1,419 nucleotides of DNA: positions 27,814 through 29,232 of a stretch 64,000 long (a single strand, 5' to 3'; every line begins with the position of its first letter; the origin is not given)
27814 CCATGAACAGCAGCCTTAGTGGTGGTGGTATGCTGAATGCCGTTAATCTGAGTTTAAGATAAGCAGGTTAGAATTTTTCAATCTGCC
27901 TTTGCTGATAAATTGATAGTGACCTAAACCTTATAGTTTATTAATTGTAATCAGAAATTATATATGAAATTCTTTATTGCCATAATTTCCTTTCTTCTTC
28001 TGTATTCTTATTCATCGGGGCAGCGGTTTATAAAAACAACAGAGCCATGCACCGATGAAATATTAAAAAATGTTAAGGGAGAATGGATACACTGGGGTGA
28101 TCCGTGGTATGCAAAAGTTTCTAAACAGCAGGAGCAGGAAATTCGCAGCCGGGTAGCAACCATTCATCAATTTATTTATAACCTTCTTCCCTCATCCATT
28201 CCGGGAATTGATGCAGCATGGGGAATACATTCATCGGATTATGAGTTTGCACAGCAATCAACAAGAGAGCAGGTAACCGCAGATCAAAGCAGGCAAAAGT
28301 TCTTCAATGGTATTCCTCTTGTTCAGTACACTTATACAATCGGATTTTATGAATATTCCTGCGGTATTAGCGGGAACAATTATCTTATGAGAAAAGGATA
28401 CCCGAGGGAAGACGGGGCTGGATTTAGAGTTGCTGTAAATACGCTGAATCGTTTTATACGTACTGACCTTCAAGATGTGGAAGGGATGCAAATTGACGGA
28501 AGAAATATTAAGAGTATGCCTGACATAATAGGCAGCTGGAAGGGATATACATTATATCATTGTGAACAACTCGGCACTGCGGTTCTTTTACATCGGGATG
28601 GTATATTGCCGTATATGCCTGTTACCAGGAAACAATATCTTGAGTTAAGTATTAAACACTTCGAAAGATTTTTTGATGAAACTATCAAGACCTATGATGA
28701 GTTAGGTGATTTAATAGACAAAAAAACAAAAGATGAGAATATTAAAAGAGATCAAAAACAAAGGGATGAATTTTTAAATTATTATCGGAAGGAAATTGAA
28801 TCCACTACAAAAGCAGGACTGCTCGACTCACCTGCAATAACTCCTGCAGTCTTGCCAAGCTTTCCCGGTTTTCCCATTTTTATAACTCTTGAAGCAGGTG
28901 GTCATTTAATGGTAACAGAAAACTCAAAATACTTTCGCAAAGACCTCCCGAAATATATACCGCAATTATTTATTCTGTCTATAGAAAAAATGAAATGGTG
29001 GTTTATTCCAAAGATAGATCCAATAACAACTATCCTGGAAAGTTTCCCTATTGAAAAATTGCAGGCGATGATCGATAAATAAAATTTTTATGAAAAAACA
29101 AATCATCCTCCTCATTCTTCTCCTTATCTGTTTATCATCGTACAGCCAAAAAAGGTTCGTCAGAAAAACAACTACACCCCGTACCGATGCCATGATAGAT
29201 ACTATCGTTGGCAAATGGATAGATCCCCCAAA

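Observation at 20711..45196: Two diverged tandem cassettes of Y_Y_Y-type sensor kinase + LuxR regulator, each followed by a block of uncharacterised secreted proteins (candidate undescribed envelope/extracellular system)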

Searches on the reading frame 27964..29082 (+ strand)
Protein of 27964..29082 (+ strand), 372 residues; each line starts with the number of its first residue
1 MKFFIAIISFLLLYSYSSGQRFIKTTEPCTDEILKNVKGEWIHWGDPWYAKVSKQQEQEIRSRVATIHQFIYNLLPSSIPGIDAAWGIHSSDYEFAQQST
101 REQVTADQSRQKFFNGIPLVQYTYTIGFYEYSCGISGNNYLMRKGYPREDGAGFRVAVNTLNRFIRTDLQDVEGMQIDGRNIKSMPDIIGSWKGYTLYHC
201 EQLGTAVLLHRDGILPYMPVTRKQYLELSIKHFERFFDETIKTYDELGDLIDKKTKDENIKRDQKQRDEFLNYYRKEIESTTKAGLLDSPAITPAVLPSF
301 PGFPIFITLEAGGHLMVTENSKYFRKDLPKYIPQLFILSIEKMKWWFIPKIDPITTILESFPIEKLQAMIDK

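Call 4: search_protein_families(library=pfam, max_evalue=0.01, proteins=[window:27964-29082:+])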
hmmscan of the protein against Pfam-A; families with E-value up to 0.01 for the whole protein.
window:27964-29082:+ (372 aa): 0 families

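Call 7: search_protein_families(library=ncbifam, max_evalue=0.01, proteins=[window:27964-29082:+])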
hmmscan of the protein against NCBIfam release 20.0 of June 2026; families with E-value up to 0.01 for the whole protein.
window:27964-29082:+ (372 aa): 0 families

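Call 10: find_homologous_proteins(query=window:27964-29082:+)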
Query window:27964-29082:+ (372 aa): 546 proteins with E <= 0.001 among 2382 candidates; the best 120 are listed.
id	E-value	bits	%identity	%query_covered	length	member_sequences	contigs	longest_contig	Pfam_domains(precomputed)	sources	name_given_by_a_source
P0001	2.3e-254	861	100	100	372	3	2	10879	-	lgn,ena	-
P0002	4.4e-162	557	67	95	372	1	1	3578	-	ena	-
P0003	5.1e-162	557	66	98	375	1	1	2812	-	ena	-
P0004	2.7e-161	555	67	95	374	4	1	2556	-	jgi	-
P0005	6.7e-161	553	65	96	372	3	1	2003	-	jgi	jgi:hypothetical protein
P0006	7.4e-157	540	63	99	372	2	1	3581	-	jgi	-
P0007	1.9e-156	539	63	98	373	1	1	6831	-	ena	-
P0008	2.6e-156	538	63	100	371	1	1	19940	-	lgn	-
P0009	1.5e-154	533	63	99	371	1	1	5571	-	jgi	jgi:hypothetical protein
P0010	2.5e-153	529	62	98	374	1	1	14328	-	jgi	jgi:hypothetical protein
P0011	1.7e-152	526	61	100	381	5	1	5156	-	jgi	jgi:hypothetical protein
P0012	5.7e-152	524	63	98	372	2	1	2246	-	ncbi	-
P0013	1.5e-150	519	60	100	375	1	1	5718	-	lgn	-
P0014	2.2e-150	519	60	100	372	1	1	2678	-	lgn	-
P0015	3.9e-149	515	61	98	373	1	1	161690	-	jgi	jgi:hypothetical protein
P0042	3.4e-88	314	45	95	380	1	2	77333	-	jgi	jgi:hypothetical protein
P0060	1.5e-82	296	42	100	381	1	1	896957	-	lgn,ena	-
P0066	1.7e-81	292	41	99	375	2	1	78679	-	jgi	jgi:hypothetical protein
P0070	7.8e-81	290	43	100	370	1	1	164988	-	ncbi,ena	-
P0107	8.8e-76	273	42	100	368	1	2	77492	-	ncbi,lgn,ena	ncbi:MAG: hypothetical protein WBW16_11245 [Bacteroidota bacterium]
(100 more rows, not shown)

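Call 11: find_encoding_contigs(protein=P0015, flank=10000, max_places=2)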
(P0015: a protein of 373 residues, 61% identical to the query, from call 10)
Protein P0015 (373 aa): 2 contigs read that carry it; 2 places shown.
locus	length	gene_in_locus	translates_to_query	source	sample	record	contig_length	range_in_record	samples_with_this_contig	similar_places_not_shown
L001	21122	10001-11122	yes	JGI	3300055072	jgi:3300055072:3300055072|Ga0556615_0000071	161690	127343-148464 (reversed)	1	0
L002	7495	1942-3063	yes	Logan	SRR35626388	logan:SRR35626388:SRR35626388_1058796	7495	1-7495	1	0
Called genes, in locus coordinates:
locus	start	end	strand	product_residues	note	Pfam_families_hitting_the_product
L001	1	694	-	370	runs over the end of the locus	PF06580:His_kinase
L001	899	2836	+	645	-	PF13292:DXP_synthase_N, PF00456:Transketolase_N (faint), PF00676:E1_dh (weak), PF02775:TPP_enzyme_C (faint), PF02779:Transket_pyr, PF02780:Transketolase_C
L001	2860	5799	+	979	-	PF07494:Reg_prop (faint), PF07495:Y_Y_Y, PF07730:HisKA_3, PF02518:HATPase_c (weak)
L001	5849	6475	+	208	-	PF00072:Response_reg, PF00196:GerE, PF04545:Sigma70_r4 (weak), PF08281:Sigma70_r4_2 (weak)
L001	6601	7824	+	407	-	PF00691:OmpA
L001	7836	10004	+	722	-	-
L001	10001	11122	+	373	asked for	-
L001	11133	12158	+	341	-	PF03160:Calx-beta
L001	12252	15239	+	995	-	PF07494:Reg_prop (faint), PF07730:HisKA_3, PF02518:HATPase_c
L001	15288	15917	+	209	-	PF00072:Response_reg, PF00196:GerE, PF08281:Sigma70_r4_2 (weak)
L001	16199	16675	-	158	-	PF02566:OsmC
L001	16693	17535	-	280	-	PF02616:SMC_ScpA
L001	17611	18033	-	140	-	PF01741:MscL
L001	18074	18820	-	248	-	PF03976:PPK2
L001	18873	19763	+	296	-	PF00892:EamA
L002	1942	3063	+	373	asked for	-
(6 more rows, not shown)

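Call 12: find_encoding_contigs(protein=P0060, flank=10000, max_places=2)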
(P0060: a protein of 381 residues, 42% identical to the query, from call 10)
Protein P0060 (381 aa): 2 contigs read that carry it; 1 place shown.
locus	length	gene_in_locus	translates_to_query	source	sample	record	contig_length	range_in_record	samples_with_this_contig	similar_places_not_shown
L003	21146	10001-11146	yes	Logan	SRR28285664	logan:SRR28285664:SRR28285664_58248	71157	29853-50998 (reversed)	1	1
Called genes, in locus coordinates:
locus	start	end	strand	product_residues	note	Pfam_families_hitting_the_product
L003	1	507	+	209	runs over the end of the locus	-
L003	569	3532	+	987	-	PF07494:Reg_prop (faint), PF07495:Y_Y_Y (weak), PF07730:HisKA_3 (weak), PF02518:HATPase_c (weak)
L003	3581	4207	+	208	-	PF00072:Response_reg, PF00196:GerE, PF04545:Sigma70_r4 (faint), PF08281:Sigma70_r4_2 (weak)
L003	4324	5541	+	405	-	PF00691:OmpA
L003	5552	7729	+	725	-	PF14559:TPR_19 (faint)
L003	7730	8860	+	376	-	-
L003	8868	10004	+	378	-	-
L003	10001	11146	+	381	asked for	-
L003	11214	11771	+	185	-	-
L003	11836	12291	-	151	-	PF02566:OsmC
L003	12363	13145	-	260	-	PF02616:SMC_ScpA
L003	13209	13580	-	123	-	PF01741:MscL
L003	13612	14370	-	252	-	PF03976:PPK2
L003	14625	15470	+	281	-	PF00892:EamA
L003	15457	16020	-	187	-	PF01765:RRF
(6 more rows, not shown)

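Call 13: find_encoding_contigs(protein=P0070, flank=10000, max_places=2)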
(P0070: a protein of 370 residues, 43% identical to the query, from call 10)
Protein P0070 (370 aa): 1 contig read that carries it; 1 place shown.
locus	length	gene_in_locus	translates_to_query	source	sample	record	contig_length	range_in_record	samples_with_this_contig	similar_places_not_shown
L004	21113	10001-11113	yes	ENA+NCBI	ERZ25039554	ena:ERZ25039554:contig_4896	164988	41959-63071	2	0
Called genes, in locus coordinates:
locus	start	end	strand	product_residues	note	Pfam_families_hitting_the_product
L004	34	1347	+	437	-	PF17293:Arm-DNA-bind_5, PF13102:Phage_int_SAM_5, PF00589:Phage_integrase (weak)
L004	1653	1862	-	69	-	-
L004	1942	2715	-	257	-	PF14023:Bestrophin-like (weak)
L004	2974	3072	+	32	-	-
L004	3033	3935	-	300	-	PF01545:Cation_efflux, PF16916:ZT_dimer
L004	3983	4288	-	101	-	-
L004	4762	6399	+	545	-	PF20142:Scaffold, PF01471:PG_binding_1, PF03734:YkuD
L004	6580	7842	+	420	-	PF00691:OmpA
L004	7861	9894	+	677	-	-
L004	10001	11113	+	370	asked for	-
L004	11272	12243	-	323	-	PF01565:FAD_binding_4, PF02873:MurB_C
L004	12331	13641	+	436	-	PF00275:EPSP_synthase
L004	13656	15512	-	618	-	PF01520:Amidase_3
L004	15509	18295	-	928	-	PF02638:GHL10, PF07075:NamZ_N, PF20732:NamZ_C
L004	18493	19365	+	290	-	PF19867:DUF6340 (weak)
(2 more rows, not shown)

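Call 15: find_encoding_contigs(protein=P0107, flank=10000, max_places=2)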
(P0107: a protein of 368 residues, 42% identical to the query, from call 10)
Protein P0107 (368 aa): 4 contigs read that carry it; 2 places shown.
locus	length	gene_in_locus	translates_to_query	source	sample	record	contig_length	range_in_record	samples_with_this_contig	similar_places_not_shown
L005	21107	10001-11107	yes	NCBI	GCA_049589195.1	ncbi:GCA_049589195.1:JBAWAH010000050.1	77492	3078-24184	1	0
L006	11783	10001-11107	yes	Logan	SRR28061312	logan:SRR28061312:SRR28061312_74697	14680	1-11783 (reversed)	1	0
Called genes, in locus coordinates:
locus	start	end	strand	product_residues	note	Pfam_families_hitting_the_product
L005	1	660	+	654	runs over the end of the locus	PF22848:ASD1_dom (weak), PF18962:Por_Secre_tail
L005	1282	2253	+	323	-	PF07228:SpoIIE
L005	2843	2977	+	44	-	-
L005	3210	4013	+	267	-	PF01435:Peptidase_M48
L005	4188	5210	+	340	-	-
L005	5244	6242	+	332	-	-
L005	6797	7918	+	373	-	PF00691:OmpA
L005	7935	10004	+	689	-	-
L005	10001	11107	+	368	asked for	-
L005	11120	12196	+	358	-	-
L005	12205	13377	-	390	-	PF04055:Radical_SAM, PF19288:CofH_C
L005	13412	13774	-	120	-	-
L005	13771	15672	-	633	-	PF04055:Radical_SAM, PF19288:CofH_C, PF02621:VitK2_biosynth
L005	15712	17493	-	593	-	PF20695:UbiD_N, PF01977:UbiD, PF20696:UbiD_C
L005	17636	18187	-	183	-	PF02441:Flavoprotein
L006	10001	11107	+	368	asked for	-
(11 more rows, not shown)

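Call 16: find_encoding_contigs(protein=P0066, flank=10000, max_places=2)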
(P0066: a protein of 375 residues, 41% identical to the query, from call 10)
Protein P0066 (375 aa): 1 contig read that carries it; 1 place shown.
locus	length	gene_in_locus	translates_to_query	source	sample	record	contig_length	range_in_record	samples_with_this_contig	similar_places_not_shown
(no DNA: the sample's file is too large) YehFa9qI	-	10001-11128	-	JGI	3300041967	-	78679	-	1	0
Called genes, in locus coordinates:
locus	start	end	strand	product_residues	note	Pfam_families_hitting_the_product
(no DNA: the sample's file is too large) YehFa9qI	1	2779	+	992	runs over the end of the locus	PF07494:Reg_prop (faint), PF07495:Y_Y_Y (weak), PF07730:HisKA_3, PF02518:HATPase_c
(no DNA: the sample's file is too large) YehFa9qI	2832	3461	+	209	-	PF00072:Response_reg, PF00196:GerE, PF04545:Sigma70_r4 (weak), PF08281:Sigma70_r4_2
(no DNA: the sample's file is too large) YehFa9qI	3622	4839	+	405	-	PF00691:OmpA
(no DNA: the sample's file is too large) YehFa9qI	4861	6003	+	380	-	PF02557:VanY (weak), PF13539:Peptidase_M15_4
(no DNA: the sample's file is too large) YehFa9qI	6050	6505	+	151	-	-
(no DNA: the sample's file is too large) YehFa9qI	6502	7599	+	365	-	-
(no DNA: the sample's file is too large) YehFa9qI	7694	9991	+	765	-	-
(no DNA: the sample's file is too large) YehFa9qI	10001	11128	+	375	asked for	-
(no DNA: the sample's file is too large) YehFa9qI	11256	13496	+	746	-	-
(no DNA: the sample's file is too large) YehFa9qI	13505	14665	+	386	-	-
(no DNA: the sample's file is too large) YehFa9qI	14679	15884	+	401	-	-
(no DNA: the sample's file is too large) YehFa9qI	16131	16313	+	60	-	-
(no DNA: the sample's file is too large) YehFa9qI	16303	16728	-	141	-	PF02566:OsmC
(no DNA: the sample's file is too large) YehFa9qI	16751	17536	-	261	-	PF02616:SMC_ScpA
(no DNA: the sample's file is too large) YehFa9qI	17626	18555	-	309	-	PF11276:DUF3078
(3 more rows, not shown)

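Call 17: find_encoding_contigs(protein=P0042, flank=10000, max_places=2)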
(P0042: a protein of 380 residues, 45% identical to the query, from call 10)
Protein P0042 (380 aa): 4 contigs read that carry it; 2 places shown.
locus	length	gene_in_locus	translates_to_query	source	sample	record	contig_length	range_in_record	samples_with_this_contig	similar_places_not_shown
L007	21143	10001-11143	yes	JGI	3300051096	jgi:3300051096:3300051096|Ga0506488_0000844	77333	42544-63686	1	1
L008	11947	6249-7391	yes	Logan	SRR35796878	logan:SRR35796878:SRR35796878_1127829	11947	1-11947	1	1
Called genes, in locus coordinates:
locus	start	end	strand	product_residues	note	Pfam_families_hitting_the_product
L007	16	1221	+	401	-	PF04235:DUF418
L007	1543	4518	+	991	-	PF07494:Reg_prop (faint), PF07495:Y_Y_Y (weak), PF07730:HisKA_3 (weak), PF02518:HATPase_c (weak)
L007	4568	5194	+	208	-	PF00072:Response_reg, PF08281:Sigma70_r4_2 (faint), PF00196:GerE, PF04545:Sigma70_r4 (faint)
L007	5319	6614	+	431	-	PF00691:OmpA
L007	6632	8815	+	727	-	-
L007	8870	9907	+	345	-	-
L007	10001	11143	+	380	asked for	-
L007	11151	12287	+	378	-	-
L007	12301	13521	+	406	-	-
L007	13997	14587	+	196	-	PF13505:OMP_b-brl, PF13568:OMP_b-brl_2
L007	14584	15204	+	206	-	-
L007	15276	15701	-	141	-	PF02566:OsmC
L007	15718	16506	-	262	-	PF02616:SMC_ScpA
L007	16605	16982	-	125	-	PF01741:MscL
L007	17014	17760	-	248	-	PF03976:PPK2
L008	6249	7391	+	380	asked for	-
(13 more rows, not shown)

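Call 21: search_solved_structures(query=A1, max_evalue=10)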
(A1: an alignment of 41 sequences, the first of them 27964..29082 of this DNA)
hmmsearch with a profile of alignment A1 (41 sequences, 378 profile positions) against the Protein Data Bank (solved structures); distinct sequences matched with E-value up to 10: 0.
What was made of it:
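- On Known protein family or fold for AMIDK proteins: The PDB profile search gives 0 hits at E up to 10 (call 21).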

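Call 23: find_related_loci(query=A1, collection=genome_contigs, flank=10000)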
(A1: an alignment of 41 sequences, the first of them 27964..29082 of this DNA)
Query A1 (372 aa) in genome_contigs; peptide patterns used: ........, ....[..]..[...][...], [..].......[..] (x = any residue, [..] = any of these).
157 stretches matched a pattern; 72 encode a relative of the query (tblastn E <= 1e-3); 70 distinct loci.
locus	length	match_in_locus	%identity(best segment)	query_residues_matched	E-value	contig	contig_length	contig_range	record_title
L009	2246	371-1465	63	10-372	2e-167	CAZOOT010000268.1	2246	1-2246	MAG TPA_asm: uncultured Chitinophaga sp. isolate SRP319275_co1_165 genome assembly, contig: NODE_85501_length_2246_cov_2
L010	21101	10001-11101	43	2-372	7e-87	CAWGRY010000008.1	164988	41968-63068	MAG: uncultured Bacteroidales bacterium isolate MFD05942.bin.1.444 genome assembly, contig: contig_4896, whole genome sh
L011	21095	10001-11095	45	5-372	7e-87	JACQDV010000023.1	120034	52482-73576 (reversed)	MAG: Sphingobacteriales bacterium isolate NC_groundwater_1004_Pr1_S-0.65um_38_18 Montesol18_Sp65_coassembly_scaffold_290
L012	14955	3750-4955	39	2-372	7e-85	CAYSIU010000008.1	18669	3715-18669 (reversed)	MAG TPA_asm: uncultured Chitinophaga sp. isolate SRP273308_co1_200 genome assembly, contig: NODE_3216_length_18669_cov_4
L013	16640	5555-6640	43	16-372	2e-81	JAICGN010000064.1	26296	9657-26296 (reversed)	MAG: Chitinophagaceae bacterium isolate CF_bin.53 k141_287652_length_26296_cov_11.9790, whole genome shotgun sequence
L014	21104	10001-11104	42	1-372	2e-81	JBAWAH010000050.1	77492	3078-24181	MAG: Bacteroidota bacterium isolate MFD09378_ilm_asm_bin8 k127_92042, whole genome shotgun sequence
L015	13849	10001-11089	43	15-372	2e-78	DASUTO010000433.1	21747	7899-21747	MAG TPA_asm: Chitinophagaceae bacterium isolate SMAG_U1765 k141_1249682, whole genome shotgun sequence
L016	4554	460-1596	41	8-372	1e-77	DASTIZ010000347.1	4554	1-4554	MAG TPA_asm: Chitinophagaceae bacterium isolate SMAG_U1287 k141_1427165, whole genome shotgun sequence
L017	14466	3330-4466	40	8-372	2e-77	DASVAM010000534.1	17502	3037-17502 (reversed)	MAG TPA_asm: Chitinophagaceae bacterium isolate SMAG_U1952 k141_1259362, whole genome shotgun sequence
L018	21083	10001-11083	36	8-372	1e-64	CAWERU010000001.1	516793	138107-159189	MAG: uncultured Bacteroidetes bacterium isolate MFD04944.bin.1.237 genome assembly, contig: contig_14570, whole genome s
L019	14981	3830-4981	33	19-372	2e-64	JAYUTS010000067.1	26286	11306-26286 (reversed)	MAG: Chitinophagaceae bacterium isolate GL121_DN_metabinner_5 GL121_DN_metabinner_5_66, whole genome shotgun sequence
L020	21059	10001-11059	36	16-372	1e-61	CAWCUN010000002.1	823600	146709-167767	MAG: uncultured Chitinophagaceae bacterium isolate MFD04944.bin.1.305 genome assembly, contig: contig_21862, whole genom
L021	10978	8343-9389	38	24-372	2e-58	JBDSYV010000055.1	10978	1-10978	MAG: Ferruginibacter sp. isolate cluster1_bin.70 k127_14944972, whole genome shotgun sequence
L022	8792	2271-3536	31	1-372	1e-54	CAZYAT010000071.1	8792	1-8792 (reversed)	MAG TPA_asm: uncultured Ferruginibacter sp. isolate SRP189682_co2_115 genome assembly, contig: NODE_15674_length_8792_co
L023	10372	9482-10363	37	5-292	2e-54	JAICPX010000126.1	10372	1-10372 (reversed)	MAG: Chitinophagaceae bacterium isolate TY_HY_2_bin.2 k141_2132580_length_10372_cov_7.9774, whole genome shotgun sequenc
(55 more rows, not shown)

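Call 28: predict_structure(alignment_id=A1)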
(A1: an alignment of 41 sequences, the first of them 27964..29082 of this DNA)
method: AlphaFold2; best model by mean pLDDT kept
length: 372 residues; sequences in the alignment: 41
mean_pLDDT: 91.2   pTM: 0.85
mean pLDDT of the five models: 91.2, 90.7, 90.4, 90.1, 89.9
residues with pLDDT >= 90: 284; 70-90: 71; 50-70: 17; < 50: 0
segments of 3 or more residues with pLDDT < 50: none
pLDDT, mean of each block of 10 residues (from residue 1): 78 67 90 94 95 97 97 96 97 94 79 94 97 82 90 97 77 82 93 95 93 96 96 91 87 93 95 96 97 81 90 94 96 97 90 96 97 92
secondary structure, 60 per line:
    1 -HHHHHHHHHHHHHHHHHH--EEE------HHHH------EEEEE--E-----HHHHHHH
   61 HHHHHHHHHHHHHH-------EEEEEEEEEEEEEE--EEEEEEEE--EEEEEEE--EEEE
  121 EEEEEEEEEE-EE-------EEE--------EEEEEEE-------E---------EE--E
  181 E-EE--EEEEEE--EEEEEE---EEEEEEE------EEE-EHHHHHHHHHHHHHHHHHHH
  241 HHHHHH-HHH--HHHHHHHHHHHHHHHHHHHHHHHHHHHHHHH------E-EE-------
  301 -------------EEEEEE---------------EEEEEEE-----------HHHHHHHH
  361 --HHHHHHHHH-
elements in order: H2-19 E22-24 H31-34 E41-45 H54-74 E82-95 E98-105 E108-114 E117-130 E141-143 E152-158 E187-192 E195-200 E204-210 E217-219 H222-246 H253-283 E314-319 E335-341 H353-360 H363-371

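Call 31: fold_search(model_id=the predicted structure, library=pdb)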
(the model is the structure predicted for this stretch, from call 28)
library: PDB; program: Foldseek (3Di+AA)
matches with E <= 10: 222; with E <= 0.001: 1
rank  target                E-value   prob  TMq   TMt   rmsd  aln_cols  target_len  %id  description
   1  8t8d_C                8.8e-04  0.85  0.14  0.23  13.8       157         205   10  Structure of Helicobacter pylori adhesin A, HpaA (released 2024-01-31)
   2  8t8d_D                4.1e-03  0.91  0.17  0.29  13.1       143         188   10  Structure of Helicobacter pylori adhesin A, HpaA (released 2024-01-31)
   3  8t8d_A                4.3e-03  0.77  0.15  0.24  13.9       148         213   11  Structure of Helicobacter pylori adhesin A, HpaA (released 2024-01-31)
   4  8t8d_B                5.2e-03  0.80  0.15  0.26  13.2       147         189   11  Structure of Helicobacter pylori adhesin A, HpaA (released 2024-01-31)
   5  3bgh_A                1.2e-02  0.54  0.13  0.22  11.2       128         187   12  Crystal structure of putative neuraminyllactose-binding hemagglutinin homolog from Helicobacter pylori (released 2007-12-11)
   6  4l8n                  1.4e-02  0.14  0.13  0.11  20.3       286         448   10  Crystal structure of a PDZ domain protein (BDI_1242) from Parabacteroides distasonis ATCC 8503 at 2.50 A resolution (released 2013-06-26)
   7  3bgh_B                2.1e-02  0.38  0.12  0.21  11.8       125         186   10  Crystal structure of putative neuraminyllactose-binding hemagglutinin homolog from Helicobacter pylori (released 2007-12-11)
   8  4uv2_A                2.9e-02  0.11  0.10  0.14  14.9       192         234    9  Structure of the curli transport lipoprotein CsgG in a non-lipidated, pre-pore conformation (released 2014-09-24)
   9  4uv2_E                4.9e-02  0.09  0.09  0.13  15.3       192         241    8  Structure of the curli transport lipoprotein CsgG in a non-lipidated, pre-pore conformation (released 2014-09-24)
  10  2i9i                  5.2e-02  0.33  0.14  0.20  11.6       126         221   10  Crystal Structure of Helicobacter pylori protein HP0492 (released 2006-09-26)
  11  4uv2_G                5.2e-02  0.11  0.10  0.14  13.9       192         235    8  Structure of the curli transport lipoprotein CsgG in a non-lipidated, pre-pore conformation (released 2014-09-24)
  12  4uv2_N                5.5e-02  0.08  0.07  0.11  14.9       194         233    7  Structure of the curli transport lipoprotein CsgG in a non-lipidated, pre-pore conformation (released 2014-09-24)
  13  2qtv_A                6.6e-02  0.20  0.08  0.05  14.7        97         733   12  Structure of Sec23-Sar1 complexed with the active fragment of Sec31 (released 2008-01-15)
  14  8bsh_A                7.0e-02  0.18  0.08  0.05  14.9        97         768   12  COPII inner coat (released 2023-01-18)
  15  4uv2_F                8.4e-02  0.08  0.11  0.16  14.1       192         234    6  Structure of the curli transport lipoprotein CsgG in a non-lipidated, pre-pore conformation (released 2014-09-24)
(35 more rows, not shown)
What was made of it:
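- On Known protein family or fold for AMIDK proteins: Foldseek against PDB: best hit HpaA, E 9e-4, TM 0.14-0.29 (call 31).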
